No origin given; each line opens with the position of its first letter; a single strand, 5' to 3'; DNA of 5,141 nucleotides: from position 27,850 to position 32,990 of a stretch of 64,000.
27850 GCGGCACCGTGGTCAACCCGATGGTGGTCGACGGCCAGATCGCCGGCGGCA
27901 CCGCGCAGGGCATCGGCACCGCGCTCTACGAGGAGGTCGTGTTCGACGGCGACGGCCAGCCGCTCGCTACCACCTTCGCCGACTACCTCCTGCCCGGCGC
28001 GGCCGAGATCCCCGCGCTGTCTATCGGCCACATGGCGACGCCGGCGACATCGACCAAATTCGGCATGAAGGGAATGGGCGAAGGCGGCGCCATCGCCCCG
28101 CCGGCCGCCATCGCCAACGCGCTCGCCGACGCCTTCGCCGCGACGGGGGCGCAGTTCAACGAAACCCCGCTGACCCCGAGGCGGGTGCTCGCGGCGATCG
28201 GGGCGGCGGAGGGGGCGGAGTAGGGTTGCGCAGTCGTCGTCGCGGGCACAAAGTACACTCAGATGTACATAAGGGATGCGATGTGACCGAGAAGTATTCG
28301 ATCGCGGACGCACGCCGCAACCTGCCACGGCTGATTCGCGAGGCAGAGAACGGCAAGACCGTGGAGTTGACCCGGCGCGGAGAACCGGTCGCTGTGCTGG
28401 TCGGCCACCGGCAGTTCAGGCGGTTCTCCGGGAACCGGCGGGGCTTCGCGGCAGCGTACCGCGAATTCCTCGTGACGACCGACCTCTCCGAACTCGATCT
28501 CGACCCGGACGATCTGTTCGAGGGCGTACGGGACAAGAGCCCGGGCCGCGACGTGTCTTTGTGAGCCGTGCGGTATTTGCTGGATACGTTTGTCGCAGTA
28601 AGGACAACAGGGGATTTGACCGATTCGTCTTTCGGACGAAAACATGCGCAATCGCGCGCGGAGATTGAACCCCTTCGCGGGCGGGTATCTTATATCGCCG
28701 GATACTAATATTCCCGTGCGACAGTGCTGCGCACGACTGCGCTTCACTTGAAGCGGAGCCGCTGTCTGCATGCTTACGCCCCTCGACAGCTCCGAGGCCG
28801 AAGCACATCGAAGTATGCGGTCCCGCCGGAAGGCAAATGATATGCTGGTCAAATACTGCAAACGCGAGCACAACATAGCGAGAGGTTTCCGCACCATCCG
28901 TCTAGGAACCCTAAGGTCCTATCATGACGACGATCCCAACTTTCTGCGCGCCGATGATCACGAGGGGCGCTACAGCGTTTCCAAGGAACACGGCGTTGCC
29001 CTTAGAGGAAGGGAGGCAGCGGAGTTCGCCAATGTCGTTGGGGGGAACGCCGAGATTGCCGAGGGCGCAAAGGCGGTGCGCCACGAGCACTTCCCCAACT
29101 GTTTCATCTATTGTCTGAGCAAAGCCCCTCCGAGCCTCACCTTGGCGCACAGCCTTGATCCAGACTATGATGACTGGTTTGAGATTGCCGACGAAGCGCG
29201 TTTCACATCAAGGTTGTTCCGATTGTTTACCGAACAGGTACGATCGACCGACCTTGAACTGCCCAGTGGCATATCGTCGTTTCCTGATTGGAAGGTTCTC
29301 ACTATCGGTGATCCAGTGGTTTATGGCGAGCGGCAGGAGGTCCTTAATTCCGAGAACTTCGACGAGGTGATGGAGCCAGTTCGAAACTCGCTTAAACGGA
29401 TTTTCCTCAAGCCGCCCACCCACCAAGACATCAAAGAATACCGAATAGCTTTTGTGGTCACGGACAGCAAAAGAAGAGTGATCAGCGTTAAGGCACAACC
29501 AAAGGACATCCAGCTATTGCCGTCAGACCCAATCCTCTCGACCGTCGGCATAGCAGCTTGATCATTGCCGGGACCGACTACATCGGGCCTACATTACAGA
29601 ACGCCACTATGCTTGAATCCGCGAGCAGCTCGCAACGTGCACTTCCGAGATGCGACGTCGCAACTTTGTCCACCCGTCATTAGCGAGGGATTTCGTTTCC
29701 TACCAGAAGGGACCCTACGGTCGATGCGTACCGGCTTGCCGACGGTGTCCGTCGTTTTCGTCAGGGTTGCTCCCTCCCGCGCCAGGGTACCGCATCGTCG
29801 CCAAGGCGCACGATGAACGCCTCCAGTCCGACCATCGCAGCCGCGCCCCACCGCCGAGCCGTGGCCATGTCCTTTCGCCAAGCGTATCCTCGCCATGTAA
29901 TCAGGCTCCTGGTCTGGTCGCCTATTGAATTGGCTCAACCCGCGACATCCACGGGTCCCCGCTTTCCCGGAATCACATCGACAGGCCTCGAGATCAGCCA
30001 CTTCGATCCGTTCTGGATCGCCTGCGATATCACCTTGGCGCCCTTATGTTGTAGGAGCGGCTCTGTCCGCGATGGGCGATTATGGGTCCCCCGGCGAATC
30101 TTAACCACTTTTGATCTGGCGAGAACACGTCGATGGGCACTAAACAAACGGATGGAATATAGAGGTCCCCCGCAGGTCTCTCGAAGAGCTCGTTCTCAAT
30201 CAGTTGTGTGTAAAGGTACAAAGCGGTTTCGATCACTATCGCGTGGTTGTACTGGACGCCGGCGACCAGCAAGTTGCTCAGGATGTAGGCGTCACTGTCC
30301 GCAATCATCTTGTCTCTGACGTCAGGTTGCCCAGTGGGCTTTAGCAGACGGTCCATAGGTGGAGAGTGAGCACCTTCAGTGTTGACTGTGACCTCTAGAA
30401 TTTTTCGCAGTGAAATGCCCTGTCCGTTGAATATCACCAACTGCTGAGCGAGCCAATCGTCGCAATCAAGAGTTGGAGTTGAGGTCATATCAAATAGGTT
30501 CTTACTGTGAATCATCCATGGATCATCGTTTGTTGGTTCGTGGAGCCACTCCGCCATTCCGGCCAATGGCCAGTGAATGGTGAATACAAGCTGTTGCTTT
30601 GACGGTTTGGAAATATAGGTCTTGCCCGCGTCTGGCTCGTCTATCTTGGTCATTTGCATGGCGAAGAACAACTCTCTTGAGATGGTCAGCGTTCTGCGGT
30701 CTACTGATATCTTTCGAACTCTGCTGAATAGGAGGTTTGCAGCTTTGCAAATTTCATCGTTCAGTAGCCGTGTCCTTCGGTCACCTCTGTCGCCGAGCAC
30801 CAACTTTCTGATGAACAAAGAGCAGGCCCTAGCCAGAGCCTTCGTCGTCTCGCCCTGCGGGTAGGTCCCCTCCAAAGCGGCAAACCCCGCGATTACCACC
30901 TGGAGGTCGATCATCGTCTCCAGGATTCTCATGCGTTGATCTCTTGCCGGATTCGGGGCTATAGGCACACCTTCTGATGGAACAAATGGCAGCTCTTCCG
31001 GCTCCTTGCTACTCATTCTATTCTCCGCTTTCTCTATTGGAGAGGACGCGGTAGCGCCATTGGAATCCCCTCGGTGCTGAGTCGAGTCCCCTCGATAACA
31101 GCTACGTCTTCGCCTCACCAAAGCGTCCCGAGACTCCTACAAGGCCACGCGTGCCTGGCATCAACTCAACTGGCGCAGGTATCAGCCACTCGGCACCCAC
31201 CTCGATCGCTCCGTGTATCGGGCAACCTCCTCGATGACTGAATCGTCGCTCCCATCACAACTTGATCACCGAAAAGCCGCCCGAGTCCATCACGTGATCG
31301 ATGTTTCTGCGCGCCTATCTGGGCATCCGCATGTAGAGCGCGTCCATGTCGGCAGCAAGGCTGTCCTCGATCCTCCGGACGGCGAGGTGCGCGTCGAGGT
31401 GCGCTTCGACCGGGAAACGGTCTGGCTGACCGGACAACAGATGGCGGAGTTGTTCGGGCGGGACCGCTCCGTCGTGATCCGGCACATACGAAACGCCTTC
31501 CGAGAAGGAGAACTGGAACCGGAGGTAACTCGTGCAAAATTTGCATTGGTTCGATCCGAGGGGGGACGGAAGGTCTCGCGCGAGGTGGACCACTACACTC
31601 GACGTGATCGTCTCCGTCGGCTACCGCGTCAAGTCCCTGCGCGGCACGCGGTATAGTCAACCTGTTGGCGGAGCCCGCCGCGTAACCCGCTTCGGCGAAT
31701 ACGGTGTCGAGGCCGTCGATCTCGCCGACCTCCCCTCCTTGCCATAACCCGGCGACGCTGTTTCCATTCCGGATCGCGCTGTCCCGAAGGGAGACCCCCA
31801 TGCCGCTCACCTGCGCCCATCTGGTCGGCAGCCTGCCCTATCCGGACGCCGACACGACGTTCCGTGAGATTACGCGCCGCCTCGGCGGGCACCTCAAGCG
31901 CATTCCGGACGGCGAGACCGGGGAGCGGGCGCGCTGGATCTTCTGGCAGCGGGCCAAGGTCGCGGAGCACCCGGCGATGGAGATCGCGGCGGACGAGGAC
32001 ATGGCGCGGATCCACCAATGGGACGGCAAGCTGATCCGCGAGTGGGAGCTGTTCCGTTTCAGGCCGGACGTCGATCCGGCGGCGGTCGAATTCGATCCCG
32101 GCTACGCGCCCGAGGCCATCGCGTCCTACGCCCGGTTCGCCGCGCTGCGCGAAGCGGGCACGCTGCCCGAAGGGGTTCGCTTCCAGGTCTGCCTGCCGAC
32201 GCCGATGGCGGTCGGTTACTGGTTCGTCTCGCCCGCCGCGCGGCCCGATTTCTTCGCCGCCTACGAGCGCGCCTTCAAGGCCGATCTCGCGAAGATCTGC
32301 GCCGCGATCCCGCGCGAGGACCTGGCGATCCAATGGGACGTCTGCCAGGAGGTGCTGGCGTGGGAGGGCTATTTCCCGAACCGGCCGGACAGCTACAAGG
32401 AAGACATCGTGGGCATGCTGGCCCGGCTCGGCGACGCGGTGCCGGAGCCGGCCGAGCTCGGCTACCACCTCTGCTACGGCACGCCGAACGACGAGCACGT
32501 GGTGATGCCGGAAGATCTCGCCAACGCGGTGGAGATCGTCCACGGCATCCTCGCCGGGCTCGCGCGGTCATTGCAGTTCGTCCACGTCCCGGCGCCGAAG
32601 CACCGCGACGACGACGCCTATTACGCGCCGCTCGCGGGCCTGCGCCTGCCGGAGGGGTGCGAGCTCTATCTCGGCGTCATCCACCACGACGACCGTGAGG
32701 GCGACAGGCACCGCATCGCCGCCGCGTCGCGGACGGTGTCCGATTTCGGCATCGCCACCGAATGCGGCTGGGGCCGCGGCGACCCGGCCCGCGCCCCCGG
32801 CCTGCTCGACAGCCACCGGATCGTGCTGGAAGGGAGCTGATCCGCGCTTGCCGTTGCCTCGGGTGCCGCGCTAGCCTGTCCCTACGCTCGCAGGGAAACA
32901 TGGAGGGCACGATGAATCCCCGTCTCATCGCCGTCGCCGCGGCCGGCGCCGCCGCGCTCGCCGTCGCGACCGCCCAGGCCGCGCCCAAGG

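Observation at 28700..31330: Low-GC islet with two convergent orphan genes, wedged between a truncated vapC and a RhuM remnant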

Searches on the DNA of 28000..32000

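Call 56: search_rna_families(source=window, start=28000, end=32000, threshold=evalue, max_evalue=1)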
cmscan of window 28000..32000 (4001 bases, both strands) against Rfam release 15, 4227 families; matches with E-value up to 1: 0.
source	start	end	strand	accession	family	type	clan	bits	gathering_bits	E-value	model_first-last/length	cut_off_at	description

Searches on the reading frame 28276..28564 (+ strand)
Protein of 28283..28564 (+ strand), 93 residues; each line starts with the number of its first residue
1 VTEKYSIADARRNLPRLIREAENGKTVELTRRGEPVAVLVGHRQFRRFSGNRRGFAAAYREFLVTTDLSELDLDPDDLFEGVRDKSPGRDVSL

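Call 6: search_protein_families(library=pfam, proteins=[window:28276-28564:+], max_evalue=1)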
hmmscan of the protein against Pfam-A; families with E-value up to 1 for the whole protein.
window:28276-28564:+ (96 aa): 0 families

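Call 10: search_protein_families(library=ncbifam, proteins=[window:28276-28564:+], max_evalue=1)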
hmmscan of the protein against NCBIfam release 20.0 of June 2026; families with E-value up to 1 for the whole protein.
window:28276-28564:+ (96 aa): 0 families

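Call 129: search_solved_structures(query=window:28283-28564:+, max_evalue=1)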
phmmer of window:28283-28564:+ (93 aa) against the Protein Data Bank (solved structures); distinct sequences matched with E-value up to 1: 7.
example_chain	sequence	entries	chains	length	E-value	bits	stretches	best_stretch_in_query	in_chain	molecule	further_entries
3hry_A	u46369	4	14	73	0.00037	23.5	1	7-50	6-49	Prevent host death protein | Antitoxin phd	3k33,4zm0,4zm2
3hs2_A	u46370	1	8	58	0.00052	23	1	7-48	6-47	Prevent host death protein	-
4zlx_A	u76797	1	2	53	0.00055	23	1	7-48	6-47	Antitoxin phd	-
6jqy_A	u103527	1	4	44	0.0015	21.6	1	8-39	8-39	Antitoxin VapB46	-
3kh2_E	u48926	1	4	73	0.0019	21.3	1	7-49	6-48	Prevent host death protein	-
3dbo_A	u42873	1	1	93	0.6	13.3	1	9-55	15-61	Uncharacterized protein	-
8iwl_A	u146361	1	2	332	0.96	12.6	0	41-82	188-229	Uncharacterized sugar kinase YdjH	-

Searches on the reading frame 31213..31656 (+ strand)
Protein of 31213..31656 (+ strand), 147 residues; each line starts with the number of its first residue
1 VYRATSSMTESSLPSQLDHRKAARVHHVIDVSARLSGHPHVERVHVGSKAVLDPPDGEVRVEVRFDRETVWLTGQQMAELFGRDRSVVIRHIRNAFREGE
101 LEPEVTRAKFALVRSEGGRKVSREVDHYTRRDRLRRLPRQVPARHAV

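Call 4: search_protein_families(library=padloc, proteins=[window:31213-31656:+], max_evalue=1)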
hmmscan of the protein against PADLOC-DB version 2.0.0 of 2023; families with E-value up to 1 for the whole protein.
window:31213-31656:+ (147 aa): 37 families (the best 25 are shown)
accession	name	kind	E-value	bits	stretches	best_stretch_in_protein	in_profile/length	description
PDLC04872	PDC-S05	-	1.3e-25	88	1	53-128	11-86/152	-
PDLC04854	PDC-S05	-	2.1e-25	87.6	1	55-129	12-86/212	-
PDLC04965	PDC-S23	-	8.1e-25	85.9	1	55-128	13-86/327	-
PDLC04964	PDC-S23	-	9.6e-25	85.4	1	55-128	12-85/331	-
PDLC04883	PDC-S05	-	2.1e-24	83.4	1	53-120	10-78/87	-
PDLC04861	PDC-S05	-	9.3e-24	81.2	1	55-122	13-80/83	-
PDLC04881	PDC-S05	-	1.1e-23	81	1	54-121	12-79/82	-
PDLC04858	PDC-S05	-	1.6e-22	77.7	1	55-129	13-84/138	-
PDLC04876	PDC-S05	-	2e-22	77.8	1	54-129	15-90/174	-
PDLC04879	PDC-S05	-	7.9e-22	76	1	51-129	8-85/285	-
PDLC04865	PDC-S05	-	1.3e-21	74.5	1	55-129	15-89/91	-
PDLC04884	PDC-S05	-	5.1e-21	72.5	1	54-125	10-81/85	-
PDLC04852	PDC-S05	-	7.2e-21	72.5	1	55-129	19-93/346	-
PDLC04853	PDC-S05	-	1.7e-20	71.5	1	55-129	14-88/336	-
PDLC04843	PDC-S05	-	2.1e-20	71.2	1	55-128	14-84/330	-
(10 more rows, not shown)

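Call 6: search_protein_families(library=pfam, proteins=[window:31213-31656:+], max_evalue=1)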
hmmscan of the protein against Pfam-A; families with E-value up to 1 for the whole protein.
window:31213-31656:+ (147 aa): 2 families
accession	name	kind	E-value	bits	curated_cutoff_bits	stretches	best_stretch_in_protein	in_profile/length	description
PF08279.18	HTH_11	-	0.15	12.4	25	1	72-93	16-37/55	HTH domain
PF09669.15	Phage_pRha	-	0.16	13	29.9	1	76-116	5-46/91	Phage regulatory protein Rha (Phage_pRha)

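Call 10: search_protein_families(library=ncbifam, proteins=[window:31213-31656:+], max_evalue=1)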
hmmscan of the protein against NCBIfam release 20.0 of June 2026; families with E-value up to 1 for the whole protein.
window:31213-31656:+ (147 aa): 1 family
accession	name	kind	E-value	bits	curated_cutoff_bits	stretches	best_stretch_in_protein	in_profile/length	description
TIGR02681.1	phage_pRha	subfamily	0.14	12.2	45.95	1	66-100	8-42/108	phage regulatory protein, Rha family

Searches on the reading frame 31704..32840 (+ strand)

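Call 6: search_protein_families(library=pfam, proteins=[window:31704-32840:+], max_evalue=1)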
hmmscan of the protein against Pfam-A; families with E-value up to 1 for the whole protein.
window:31704-32840:+ (378 aa): 1 family
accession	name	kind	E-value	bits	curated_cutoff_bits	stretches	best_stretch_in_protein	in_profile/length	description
PF02281.22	Dimer_Tnp_Tn5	-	0.12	13.1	26.7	1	49-86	48-84/99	Transposase Tn5 dimerisation domain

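Call 10: search_protein_families(library=ncbifam, proteins=[window:31704-32840:+], max_evalue=1)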
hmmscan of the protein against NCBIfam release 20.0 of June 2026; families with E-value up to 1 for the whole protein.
window:31704-32840:+ (378 aa): 0 families
